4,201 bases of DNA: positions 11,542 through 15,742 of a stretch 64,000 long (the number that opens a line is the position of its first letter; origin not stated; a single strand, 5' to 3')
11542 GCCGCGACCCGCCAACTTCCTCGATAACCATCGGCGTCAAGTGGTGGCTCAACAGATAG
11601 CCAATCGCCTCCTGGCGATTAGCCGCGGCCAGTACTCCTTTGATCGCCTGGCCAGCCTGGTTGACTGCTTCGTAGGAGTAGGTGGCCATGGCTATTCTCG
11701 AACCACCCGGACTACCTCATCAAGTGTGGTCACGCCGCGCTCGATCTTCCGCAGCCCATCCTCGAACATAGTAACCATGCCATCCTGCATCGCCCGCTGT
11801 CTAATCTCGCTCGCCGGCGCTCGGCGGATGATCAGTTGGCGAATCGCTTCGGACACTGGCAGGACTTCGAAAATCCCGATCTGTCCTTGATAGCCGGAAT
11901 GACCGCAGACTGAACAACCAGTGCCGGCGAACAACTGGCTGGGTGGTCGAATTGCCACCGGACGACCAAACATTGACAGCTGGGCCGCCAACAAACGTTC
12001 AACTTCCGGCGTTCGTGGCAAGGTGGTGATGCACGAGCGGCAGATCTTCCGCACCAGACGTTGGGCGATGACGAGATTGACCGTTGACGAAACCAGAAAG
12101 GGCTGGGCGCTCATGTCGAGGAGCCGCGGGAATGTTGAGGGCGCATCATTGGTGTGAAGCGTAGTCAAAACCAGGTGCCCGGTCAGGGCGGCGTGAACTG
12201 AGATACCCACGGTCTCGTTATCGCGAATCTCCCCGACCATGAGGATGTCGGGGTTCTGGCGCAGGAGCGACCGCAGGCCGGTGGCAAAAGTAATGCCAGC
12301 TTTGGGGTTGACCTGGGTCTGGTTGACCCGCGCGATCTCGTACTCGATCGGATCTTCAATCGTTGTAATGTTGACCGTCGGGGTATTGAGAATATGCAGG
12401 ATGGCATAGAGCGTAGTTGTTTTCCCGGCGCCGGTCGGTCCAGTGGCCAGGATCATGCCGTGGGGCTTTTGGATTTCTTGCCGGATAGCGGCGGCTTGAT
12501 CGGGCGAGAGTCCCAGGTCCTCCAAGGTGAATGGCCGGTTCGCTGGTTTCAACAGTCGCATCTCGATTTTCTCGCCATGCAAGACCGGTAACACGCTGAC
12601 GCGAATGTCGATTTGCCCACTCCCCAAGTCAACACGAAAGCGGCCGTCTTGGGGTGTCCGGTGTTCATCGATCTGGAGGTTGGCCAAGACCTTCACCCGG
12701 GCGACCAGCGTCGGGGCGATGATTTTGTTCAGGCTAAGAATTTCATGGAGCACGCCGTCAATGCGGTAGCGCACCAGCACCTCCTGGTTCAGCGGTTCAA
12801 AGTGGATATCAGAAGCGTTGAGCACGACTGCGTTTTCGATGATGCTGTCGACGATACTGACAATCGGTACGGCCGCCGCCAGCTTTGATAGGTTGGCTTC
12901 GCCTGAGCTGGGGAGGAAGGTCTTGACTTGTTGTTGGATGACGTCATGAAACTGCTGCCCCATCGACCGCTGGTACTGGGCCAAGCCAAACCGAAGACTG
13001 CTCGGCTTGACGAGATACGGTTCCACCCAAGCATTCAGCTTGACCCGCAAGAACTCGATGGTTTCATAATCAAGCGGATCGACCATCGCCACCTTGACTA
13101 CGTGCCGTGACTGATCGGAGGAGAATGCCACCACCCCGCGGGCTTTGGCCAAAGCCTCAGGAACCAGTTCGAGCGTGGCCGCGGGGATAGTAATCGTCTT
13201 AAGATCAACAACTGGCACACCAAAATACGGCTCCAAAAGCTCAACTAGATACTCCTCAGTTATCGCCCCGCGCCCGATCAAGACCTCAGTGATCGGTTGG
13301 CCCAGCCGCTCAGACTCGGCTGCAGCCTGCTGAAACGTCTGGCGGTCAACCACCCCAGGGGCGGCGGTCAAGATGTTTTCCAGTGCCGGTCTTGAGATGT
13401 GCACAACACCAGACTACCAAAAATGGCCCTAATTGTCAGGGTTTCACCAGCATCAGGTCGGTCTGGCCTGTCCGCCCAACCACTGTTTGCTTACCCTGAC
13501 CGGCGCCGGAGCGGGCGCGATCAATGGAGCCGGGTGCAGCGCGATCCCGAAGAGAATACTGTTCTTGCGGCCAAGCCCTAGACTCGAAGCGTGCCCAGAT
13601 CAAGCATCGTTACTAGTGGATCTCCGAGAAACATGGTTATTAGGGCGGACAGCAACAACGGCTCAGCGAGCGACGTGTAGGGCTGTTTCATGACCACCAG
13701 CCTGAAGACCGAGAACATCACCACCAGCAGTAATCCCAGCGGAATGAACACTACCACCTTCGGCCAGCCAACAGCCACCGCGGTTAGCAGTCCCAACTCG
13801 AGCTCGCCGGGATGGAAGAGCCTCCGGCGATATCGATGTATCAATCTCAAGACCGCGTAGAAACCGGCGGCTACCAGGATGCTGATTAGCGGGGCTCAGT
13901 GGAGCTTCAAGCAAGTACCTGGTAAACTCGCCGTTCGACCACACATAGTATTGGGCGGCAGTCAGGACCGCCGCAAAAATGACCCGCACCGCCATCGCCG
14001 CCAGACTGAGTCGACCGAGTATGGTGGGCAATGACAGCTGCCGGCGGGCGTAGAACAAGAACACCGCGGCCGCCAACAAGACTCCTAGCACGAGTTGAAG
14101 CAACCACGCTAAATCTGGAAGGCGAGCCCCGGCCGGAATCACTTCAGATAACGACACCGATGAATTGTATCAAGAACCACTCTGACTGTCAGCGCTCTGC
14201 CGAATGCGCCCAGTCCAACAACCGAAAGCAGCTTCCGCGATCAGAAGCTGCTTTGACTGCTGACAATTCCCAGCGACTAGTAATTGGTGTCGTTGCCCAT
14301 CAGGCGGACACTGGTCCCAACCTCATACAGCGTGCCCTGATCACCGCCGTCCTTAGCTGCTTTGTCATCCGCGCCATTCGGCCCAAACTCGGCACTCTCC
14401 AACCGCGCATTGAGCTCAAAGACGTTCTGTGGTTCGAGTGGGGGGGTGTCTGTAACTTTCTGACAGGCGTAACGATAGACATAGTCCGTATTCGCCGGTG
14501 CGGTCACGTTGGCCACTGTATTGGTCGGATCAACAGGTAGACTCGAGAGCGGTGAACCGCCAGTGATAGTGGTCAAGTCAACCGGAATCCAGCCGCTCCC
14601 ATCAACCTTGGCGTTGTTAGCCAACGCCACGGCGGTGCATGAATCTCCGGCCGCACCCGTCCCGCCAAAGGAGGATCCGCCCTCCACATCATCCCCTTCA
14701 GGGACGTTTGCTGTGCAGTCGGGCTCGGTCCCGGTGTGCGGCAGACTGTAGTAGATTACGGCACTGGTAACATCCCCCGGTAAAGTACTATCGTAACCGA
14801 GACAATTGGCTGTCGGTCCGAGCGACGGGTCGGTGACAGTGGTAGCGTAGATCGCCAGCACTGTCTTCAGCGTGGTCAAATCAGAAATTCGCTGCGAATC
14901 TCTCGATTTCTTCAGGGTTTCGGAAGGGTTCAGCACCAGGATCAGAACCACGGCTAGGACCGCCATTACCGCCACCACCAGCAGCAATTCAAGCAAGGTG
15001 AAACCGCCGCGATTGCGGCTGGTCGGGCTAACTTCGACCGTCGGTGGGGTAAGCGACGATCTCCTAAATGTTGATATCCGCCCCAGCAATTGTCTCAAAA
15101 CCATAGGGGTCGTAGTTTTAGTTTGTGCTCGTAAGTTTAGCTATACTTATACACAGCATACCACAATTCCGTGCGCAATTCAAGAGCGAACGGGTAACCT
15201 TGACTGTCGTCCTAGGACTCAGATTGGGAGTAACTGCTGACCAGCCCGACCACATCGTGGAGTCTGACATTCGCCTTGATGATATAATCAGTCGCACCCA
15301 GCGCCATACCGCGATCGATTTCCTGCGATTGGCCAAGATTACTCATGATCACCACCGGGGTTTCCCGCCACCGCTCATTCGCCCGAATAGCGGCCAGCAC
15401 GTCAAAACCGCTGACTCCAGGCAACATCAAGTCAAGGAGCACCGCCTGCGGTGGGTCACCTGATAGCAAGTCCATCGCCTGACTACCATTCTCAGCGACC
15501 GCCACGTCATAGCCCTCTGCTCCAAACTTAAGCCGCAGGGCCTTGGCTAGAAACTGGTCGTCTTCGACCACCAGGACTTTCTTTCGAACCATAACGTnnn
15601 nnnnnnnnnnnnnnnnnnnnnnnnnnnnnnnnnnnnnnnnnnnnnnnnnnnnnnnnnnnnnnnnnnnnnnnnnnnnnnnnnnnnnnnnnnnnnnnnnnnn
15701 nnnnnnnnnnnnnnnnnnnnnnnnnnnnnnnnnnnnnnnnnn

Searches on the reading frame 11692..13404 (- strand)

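Call 82: search_protein_families(library=pfam, proteins=[window:11692-13404:-], max_evalue=0.01)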
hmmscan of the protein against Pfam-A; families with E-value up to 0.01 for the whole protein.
window:11692-13404:- (570 aa): 7 families
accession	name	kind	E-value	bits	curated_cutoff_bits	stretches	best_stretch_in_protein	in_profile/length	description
PF00437.27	T2SSE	-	5.3e-126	420.6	24.9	1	178-566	5-370/370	Type II/IV secretion system protein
PF05157.20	MshEN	-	1.3e-11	44.7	23.1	1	61-149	1-88/90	MshEN domain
PF13604.12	AAA_30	-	5.5e-06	26.7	27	1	299-340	2-43/191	AAA domain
PF13555.12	AAA_29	-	0.002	18.3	27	1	313-343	20-50/61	P-loop containing region of AAA domain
PF13401.12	AAA_22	-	0.0032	18.2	27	0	314-347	4-40/130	AAA domain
PF13086.12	AAA_11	-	0.0035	17.6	27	1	300-340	3-42/257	AAA domain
PF25199.1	nSTAND_NTPase5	-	0.0037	17.5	34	1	310-356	36-83/145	Novel STAND NTPase 5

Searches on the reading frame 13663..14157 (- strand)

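Call 3: search_protein_families(library=pfam, proteins=[window:13663-14157:-], max_evalue=1)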
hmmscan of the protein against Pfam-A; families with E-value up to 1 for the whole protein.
window:13663-14157:- (164 aa): 1 family
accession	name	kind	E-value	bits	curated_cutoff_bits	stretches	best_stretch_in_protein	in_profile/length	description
PF14023.12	Bestrophin-like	-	0.7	9.8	32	1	9-62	162-213/232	Bestrophin-like domain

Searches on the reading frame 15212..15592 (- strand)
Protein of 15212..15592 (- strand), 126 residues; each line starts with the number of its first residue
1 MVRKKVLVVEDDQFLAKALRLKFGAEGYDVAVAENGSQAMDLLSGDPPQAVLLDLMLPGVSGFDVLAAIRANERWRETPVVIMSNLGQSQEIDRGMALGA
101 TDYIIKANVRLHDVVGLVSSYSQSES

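Call 3: search_protein_families(library=pfam, proteins=[window:15212-15592:-], max_evalue=1)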
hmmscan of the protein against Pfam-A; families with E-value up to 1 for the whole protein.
window:15212-15592:- (126 aa): 1 family
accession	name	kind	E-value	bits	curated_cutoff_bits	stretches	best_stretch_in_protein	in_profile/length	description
PF00072.30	Response_reg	-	1.2e-22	80.6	30.2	1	6-107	1-100/111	Response regulator receiver domain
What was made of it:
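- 15212..15592 (-): Stand-alone CheY-like receiver: a neighbour, not a conserved part of the cassette. Pfam Response_reg, E 1e-22 (call 3).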

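Call 4: search_protein_families(library=ncbifam, proteins=[window:15212-15592:-], max_evalue=1)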
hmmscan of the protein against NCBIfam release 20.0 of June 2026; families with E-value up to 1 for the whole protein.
window:15212-15592:- (126 aa): 103 families (the best 25 are shown)
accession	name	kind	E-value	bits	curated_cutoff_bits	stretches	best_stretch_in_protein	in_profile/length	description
TIGR02154.1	PhoB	equivalog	1.2e-21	77.1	296.2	1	3-107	2-106/226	phosphate regulon transcriptional regulator PhoB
NF040689.1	MtrAB_MtrA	equivalog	2e-20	73.1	300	1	6-107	1-99/219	MtrAB system response regulator MtrA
NF007135.0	PRK09581.1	equivalog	9e-20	70.9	474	1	5-107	4-106/457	PleD family two-component system response regulator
NF041733.1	resp_reg_CseB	equivalog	6e-19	68.3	350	1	5-107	2-101/228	two-component system response regulator CseB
NF053854.1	RespRegPhoBBctds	equivalog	6.9e-18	64.8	270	1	6-107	1-101/225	two-component system response regulator PhoB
NF040534.1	resp_reg_YycF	equivalog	6.9e-18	64.7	340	1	4-107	1-101/231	response regulator YycF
NF045944.1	ResRegRpaBCyano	equivalog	3.1e-17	62.7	330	1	7-106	1-97/229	response regulator transcription factor RpaB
NF008296.0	PRK11083.1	equivalog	7.3e-17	61.5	273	1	2-107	2-104/228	two-component system response regulator CreB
NF045991.1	RespRegCtrARhodob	equivalog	1.3e-16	61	350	1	5-110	2-105/224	response regulator transcription factor CtrA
TIGR01387.1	cztR_silR_copR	subfamily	2.9e-16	59.8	279.2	1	6-107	1-100/218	heavy metal response regulator transcription factor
NF008469.0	PRK11361.1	equivalog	7.9e-16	57.8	714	1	3-107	4-106/461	acetoacetate metabolism transcriptional regulator AtoC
NF008199.0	PRK10955.1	equivalog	1.1e-15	58.2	341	1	4-107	2-101/232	envelope stress response regulator transcription factor CpxR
NF007969.0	PRK10693.1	equivalog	1.6e-15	57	329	1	2-109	6-111/337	two-component system response regulator RssB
NF012227.0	AdeR_RR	equivalog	5e-15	55.6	340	1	3-107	11-112/239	efflux system response regulator transcription factor AdeR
NF007005.1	PRK09468.1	equivalog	5.9e-15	55.3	331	1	3-106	3-104/237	osmolarity response regulator transcription factor OmpR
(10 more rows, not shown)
